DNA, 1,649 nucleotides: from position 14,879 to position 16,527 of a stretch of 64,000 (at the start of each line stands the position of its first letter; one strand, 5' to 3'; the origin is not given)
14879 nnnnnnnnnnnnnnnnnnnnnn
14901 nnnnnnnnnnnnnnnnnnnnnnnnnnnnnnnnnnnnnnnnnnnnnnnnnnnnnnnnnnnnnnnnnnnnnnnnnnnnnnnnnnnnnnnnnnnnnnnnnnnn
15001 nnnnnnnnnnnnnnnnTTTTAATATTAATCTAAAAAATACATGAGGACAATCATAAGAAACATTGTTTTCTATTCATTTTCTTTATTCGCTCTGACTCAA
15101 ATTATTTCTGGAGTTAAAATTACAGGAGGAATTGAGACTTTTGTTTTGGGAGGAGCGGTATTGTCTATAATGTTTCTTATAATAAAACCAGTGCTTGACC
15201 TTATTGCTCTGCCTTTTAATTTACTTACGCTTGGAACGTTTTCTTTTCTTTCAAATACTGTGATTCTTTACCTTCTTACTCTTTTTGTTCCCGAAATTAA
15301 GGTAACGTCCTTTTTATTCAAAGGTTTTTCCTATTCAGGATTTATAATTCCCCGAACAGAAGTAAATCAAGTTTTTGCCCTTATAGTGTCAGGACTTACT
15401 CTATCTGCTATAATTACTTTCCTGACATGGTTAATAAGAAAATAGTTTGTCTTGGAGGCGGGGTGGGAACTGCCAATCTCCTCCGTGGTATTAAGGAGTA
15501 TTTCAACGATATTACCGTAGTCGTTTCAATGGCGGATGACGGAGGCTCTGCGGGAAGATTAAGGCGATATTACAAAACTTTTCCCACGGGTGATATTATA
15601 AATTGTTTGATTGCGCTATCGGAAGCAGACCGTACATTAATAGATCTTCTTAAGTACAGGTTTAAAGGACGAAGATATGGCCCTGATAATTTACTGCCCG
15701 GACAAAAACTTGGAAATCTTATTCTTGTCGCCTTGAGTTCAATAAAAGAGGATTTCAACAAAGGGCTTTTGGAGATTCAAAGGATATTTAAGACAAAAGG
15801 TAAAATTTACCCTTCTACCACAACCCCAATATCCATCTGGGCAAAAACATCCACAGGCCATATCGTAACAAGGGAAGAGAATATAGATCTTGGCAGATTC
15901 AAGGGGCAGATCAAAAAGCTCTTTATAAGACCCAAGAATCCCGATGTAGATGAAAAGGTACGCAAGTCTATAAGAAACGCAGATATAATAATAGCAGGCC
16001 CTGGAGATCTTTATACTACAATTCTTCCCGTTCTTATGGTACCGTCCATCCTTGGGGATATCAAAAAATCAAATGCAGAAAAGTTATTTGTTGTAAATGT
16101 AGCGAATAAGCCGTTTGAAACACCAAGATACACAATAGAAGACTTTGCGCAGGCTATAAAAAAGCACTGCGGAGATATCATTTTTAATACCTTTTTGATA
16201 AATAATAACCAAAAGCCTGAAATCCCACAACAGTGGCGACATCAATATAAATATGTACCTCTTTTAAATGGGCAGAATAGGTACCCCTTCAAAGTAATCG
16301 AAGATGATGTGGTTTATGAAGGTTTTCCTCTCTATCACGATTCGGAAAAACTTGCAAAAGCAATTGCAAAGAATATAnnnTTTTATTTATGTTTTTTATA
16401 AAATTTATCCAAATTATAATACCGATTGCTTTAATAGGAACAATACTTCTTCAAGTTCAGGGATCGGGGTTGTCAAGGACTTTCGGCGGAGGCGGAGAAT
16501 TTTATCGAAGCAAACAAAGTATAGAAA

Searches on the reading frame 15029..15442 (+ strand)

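Call 39: search_protein_families(library=pfam, max_evalue=0.01, proteins=[window:15029-15442:+])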
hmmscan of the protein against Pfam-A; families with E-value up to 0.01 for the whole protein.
window:15029-15442:+ (138 aa): 1 family
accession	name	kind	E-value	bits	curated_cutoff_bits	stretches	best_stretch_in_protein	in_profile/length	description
PF04020.18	Phage_holin_4_2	-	2.5e-14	54.2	28.8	1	6-96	2-90/105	Mycobacterial 4 TMS phage holin, superfamily IV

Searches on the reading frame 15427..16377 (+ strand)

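Call 39: search_protein_families(library=pfam, max_evalue=0.01, proteins=[window:15427-16377:+])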
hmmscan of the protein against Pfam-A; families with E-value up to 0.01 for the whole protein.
window:15427-16377:+ (317 aa): 1 family
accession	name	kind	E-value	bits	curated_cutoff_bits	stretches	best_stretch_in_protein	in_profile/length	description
PF01933.23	CofD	-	3.9e-75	253.2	30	1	6-265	1-256/290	2-phospho-L-lactate transferase CofD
